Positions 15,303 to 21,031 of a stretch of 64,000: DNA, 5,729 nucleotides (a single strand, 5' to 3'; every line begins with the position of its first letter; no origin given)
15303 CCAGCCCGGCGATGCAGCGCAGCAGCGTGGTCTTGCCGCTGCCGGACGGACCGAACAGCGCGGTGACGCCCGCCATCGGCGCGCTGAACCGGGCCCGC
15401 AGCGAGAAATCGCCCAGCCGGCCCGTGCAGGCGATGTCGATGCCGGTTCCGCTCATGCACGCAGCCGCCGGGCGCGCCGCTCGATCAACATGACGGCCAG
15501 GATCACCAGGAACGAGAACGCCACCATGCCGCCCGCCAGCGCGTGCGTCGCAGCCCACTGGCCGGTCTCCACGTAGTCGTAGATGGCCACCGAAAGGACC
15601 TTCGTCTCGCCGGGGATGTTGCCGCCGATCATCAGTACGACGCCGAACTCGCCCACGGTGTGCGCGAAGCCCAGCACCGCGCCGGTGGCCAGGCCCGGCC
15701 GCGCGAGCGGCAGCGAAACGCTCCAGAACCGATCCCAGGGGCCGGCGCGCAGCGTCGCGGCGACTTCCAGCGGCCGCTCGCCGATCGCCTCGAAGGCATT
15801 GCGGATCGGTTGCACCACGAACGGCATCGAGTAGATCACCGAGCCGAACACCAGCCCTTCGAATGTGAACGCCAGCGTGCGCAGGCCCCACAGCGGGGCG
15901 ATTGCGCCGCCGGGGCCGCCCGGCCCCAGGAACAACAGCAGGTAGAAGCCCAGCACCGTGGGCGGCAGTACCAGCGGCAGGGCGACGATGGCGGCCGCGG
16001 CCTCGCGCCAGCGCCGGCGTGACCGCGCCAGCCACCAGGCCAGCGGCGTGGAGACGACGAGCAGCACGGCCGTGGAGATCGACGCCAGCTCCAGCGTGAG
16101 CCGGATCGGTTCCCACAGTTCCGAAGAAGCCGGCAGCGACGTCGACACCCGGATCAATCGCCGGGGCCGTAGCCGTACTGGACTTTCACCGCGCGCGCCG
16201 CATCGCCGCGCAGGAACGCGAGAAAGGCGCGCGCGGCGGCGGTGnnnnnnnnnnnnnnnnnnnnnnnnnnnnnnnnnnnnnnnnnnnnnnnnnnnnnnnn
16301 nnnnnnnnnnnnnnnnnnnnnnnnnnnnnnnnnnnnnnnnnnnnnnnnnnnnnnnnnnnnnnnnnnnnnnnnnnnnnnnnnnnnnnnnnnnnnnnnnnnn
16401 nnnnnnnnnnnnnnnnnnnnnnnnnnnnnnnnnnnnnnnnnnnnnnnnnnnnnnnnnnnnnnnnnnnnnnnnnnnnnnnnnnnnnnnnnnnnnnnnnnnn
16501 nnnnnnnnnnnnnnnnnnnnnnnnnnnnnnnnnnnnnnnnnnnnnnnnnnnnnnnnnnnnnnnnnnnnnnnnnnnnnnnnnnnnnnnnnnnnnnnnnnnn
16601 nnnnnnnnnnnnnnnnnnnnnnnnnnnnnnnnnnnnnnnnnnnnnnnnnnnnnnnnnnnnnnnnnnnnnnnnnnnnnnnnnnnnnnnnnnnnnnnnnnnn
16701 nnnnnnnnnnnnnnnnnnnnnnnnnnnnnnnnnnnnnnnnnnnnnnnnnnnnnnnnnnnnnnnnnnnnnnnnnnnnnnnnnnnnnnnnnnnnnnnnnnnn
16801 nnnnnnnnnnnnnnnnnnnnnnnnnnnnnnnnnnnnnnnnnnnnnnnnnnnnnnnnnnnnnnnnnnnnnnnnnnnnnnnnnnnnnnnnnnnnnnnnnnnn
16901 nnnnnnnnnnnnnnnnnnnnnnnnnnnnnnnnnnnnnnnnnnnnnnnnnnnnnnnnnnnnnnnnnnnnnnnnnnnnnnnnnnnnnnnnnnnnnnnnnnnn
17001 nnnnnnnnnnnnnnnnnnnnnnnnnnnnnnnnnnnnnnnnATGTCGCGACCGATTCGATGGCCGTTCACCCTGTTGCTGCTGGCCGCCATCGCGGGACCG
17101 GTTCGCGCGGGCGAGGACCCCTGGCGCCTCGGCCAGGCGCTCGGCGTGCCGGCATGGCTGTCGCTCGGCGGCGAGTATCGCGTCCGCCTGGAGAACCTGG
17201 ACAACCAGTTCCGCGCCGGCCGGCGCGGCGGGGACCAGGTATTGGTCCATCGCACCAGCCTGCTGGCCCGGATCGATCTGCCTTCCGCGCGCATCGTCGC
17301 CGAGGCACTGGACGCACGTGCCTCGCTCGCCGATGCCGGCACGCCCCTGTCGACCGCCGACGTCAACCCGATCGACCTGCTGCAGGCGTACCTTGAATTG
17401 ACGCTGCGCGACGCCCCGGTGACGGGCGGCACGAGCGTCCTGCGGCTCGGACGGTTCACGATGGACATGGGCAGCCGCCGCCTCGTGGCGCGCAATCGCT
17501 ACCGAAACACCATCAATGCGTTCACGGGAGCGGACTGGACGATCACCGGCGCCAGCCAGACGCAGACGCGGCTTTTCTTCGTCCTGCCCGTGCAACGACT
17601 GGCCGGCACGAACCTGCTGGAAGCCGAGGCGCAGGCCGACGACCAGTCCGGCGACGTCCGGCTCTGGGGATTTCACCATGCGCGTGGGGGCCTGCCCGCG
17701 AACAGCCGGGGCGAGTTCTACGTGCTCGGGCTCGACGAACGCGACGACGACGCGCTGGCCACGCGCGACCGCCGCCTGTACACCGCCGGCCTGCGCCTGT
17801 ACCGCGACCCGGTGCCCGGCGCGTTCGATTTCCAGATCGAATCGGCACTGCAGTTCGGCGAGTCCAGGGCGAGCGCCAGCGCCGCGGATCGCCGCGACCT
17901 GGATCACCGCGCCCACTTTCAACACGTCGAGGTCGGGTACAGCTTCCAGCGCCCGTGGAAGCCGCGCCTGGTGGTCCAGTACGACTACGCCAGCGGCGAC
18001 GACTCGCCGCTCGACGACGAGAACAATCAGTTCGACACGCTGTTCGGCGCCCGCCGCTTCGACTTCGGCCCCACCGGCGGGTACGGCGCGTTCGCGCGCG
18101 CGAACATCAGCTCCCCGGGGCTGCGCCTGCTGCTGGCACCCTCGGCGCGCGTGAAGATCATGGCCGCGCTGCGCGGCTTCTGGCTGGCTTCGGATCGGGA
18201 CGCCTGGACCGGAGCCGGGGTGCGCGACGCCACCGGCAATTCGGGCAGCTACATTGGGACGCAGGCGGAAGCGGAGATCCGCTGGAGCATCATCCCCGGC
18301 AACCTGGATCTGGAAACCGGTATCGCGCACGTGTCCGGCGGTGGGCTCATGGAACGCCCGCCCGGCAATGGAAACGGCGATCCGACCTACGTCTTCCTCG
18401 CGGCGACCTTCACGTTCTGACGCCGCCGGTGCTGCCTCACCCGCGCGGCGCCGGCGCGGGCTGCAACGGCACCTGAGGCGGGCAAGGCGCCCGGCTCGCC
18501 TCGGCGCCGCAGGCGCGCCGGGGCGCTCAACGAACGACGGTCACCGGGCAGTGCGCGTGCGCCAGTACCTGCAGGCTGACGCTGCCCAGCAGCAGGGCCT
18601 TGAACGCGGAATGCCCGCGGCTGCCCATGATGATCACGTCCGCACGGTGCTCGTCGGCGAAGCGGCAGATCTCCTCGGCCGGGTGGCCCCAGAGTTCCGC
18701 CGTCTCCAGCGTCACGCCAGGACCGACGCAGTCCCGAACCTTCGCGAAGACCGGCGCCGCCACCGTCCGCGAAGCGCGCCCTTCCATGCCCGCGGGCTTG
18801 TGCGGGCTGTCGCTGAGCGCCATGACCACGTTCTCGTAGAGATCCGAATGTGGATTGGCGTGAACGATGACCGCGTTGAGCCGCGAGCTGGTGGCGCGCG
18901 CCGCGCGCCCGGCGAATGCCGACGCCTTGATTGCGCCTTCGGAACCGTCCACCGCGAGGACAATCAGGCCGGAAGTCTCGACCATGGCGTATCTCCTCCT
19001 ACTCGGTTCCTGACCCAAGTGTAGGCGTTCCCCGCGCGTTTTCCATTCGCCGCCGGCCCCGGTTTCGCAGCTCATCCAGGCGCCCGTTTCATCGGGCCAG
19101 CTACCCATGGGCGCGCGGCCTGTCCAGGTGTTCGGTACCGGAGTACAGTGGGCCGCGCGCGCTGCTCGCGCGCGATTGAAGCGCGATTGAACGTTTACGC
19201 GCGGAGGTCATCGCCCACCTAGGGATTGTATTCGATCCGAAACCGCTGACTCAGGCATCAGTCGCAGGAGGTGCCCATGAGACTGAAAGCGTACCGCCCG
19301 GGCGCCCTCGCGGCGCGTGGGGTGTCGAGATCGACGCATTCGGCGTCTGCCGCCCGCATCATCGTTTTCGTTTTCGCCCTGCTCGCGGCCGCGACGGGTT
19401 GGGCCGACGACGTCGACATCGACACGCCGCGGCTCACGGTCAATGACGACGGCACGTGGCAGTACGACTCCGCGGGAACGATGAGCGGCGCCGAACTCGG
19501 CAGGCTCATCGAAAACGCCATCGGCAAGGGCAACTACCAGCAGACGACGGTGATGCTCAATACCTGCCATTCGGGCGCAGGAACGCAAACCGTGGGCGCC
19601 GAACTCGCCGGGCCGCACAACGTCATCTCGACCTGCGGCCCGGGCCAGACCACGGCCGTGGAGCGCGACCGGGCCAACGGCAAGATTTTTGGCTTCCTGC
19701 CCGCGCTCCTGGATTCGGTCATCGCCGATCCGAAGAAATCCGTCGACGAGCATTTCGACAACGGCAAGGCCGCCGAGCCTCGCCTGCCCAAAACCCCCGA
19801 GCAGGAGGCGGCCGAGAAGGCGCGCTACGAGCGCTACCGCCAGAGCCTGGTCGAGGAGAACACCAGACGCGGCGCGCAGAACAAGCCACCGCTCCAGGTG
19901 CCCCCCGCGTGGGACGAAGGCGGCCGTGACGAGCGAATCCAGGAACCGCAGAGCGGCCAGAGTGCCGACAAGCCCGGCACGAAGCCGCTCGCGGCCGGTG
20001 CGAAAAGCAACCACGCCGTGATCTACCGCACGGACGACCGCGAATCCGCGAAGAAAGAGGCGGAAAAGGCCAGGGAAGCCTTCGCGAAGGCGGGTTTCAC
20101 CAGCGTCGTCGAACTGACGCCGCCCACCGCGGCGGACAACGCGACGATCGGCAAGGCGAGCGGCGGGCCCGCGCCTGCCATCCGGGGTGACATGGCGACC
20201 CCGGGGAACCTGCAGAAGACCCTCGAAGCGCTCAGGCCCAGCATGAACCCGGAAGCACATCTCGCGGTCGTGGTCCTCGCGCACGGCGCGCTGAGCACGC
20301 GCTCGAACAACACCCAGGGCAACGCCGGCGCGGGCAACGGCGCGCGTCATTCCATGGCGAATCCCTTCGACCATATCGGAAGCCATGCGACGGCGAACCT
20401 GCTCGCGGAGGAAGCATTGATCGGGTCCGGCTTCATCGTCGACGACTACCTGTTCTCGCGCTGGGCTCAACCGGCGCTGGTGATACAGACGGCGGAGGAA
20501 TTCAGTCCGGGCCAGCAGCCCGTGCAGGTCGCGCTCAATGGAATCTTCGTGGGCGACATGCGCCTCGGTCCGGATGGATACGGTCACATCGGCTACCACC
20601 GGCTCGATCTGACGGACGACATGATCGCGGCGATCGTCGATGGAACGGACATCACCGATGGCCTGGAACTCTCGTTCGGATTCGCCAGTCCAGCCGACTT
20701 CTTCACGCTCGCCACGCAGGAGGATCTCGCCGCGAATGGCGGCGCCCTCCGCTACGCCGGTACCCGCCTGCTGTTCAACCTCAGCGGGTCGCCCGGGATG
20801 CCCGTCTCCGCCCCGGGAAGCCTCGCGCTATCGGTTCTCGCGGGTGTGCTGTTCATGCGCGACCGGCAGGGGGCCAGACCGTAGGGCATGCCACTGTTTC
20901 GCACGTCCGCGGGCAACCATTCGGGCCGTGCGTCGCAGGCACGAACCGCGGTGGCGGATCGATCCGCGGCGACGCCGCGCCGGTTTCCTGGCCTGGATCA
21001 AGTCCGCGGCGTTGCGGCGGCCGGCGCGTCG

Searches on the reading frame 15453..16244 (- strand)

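Call 11: search_protein_families(library=pfam, proteins=[window:15453-16244:-], max_evalue=0.001)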
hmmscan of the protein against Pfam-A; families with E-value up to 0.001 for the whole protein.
window:15453-16244:- (263 aa): 1 family
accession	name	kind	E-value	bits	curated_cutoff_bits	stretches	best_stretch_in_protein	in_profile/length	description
PF00528.27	BPD_transp_1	-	1.1e-19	71.3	26.4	1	66-260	2-184/184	Binding-protein-dependent transport system inner membrane component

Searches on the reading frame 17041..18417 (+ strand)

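Call 11: search_protein_families(library=pfam, proteins=[window:17041-18417:+], max_evalue=0.001)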
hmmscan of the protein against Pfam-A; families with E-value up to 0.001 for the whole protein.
window:17041-18417:+ (459 aa): 1 family
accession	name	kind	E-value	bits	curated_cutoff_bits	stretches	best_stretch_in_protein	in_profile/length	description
PF13372.12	Alginate_exp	-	9.6e-52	176.5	25.2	1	39-434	2-378/395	Alginate export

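Call 48: search_protein_families(library=ncbifam, proteins=[window:17041-18417:+], max_evalue=0.01)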
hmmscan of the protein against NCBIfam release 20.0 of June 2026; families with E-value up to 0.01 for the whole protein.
window:17041-18417:+ (459 aa): 0 families

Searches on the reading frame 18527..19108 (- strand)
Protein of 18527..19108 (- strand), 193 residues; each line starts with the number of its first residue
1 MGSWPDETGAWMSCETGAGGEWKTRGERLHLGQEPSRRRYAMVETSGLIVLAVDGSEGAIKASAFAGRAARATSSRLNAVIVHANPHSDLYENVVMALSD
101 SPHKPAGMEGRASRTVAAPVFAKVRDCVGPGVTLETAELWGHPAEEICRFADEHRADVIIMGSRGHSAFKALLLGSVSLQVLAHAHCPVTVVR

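Call 11: search_protein_families(library=pfam, proteins=[window:18527-19108:-], max_evalue=0.001)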
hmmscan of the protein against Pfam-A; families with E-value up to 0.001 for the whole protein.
window:18527-19108:- (193 aa): 1 family
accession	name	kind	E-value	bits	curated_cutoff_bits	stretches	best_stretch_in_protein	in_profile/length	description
PF00582.32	Usp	-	1.3e-28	100.8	24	1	49-193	5-141/141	Universal stress protein family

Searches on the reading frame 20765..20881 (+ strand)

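Call 71: search_protein_families(library=ncbifam, proteins=[window:20765-20881:+], max_evalue=10)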
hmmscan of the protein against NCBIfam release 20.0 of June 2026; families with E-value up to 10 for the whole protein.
seq(39 aa): 1 family
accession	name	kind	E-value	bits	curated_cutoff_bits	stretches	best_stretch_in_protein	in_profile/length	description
NF041927.1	Xrt_dep_XDP1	equivalog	0.052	13.5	125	1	10-34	215-241/242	exosortase-dependent surface protein XDP1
